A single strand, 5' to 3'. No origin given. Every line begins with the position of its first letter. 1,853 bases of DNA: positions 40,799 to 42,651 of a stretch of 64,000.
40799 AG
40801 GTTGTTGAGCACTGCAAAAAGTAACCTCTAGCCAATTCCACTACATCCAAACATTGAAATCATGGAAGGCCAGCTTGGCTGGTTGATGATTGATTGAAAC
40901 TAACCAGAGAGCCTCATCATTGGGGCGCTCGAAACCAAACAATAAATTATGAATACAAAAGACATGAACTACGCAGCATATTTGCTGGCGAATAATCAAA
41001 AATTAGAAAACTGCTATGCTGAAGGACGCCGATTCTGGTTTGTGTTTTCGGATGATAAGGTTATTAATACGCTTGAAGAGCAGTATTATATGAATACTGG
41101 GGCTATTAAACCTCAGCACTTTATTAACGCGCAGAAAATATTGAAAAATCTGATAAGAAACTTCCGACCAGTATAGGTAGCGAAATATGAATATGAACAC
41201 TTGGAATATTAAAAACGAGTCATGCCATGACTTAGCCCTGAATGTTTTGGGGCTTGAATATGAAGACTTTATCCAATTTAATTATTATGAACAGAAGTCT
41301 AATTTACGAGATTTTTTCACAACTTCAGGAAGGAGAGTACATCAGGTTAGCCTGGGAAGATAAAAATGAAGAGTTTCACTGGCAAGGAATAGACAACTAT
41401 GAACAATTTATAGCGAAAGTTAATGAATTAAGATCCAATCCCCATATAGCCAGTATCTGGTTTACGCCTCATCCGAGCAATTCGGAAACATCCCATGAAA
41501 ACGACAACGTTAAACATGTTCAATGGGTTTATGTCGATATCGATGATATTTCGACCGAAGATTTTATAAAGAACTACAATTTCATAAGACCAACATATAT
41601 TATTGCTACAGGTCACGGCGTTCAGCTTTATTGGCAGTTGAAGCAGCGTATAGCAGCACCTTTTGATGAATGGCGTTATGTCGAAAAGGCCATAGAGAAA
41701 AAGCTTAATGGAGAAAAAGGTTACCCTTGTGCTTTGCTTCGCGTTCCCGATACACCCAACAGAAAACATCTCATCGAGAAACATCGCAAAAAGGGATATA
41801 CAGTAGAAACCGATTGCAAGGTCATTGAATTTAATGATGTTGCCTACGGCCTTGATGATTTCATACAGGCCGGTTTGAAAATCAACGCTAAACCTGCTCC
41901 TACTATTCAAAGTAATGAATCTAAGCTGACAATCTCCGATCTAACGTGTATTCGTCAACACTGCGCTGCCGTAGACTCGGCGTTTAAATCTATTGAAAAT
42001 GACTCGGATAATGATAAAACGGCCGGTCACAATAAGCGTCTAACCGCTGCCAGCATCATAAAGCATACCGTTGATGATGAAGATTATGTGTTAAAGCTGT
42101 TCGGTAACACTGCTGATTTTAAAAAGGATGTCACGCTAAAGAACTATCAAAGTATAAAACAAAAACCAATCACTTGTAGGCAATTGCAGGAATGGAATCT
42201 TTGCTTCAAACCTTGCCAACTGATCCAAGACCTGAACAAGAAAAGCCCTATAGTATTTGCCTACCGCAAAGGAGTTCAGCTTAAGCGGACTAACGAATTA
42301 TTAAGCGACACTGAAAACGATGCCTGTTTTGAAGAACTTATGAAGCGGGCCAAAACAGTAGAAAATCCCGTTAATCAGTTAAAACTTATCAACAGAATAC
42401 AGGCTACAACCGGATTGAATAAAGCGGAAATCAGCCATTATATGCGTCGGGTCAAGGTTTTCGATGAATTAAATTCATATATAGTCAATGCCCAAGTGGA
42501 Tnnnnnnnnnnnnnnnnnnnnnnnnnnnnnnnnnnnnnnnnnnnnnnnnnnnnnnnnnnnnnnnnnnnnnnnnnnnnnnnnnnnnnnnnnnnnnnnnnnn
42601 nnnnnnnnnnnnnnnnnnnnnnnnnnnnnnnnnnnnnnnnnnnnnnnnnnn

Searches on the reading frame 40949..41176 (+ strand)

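Call 8: search_protein_families(library=pfam, proteins=[window:40949-41176:+], max_evalue=0.01)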
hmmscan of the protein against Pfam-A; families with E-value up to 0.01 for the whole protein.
window:40949-41176:+ (75 aa): 1 family
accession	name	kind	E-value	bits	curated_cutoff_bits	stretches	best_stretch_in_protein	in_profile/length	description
PF18903.5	DUF5659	-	2.8e-08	33.9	23.6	1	2-70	5-74/75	Domain of unknown function (DUF5659)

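Call 9: search_protein_families(library=phrogs, proteins=[window:40949-41176:+], max_evalue=0.01)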
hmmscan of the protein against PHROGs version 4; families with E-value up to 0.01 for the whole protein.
window:40949-41176:+ (75 aa): 0 families

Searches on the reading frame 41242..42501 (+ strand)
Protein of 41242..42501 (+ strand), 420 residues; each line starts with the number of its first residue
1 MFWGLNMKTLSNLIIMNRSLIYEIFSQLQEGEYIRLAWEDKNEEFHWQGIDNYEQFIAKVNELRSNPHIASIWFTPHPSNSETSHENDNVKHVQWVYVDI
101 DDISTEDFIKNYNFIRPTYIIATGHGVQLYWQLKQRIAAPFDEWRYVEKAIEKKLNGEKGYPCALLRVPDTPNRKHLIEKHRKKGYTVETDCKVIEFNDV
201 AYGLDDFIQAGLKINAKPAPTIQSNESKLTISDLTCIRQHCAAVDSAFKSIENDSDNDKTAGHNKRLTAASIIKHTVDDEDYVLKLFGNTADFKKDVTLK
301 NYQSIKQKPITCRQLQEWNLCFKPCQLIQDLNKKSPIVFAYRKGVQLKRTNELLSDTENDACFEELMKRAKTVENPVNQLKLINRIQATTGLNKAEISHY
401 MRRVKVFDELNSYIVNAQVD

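Call 70: search_protein_families(library=pfam, proteins=[window:41242-42501:+], max_evalue=1)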
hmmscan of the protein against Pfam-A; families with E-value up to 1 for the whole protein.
window:41242-42501:+ (420 aa): 1 family
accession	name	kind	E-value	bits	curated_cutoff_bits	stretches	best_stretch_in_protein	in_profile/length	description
PF15977.11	HTH_46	-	0.17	12.3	29.3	1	16-36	35-55/68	Winged helix-turn-helix DNA binding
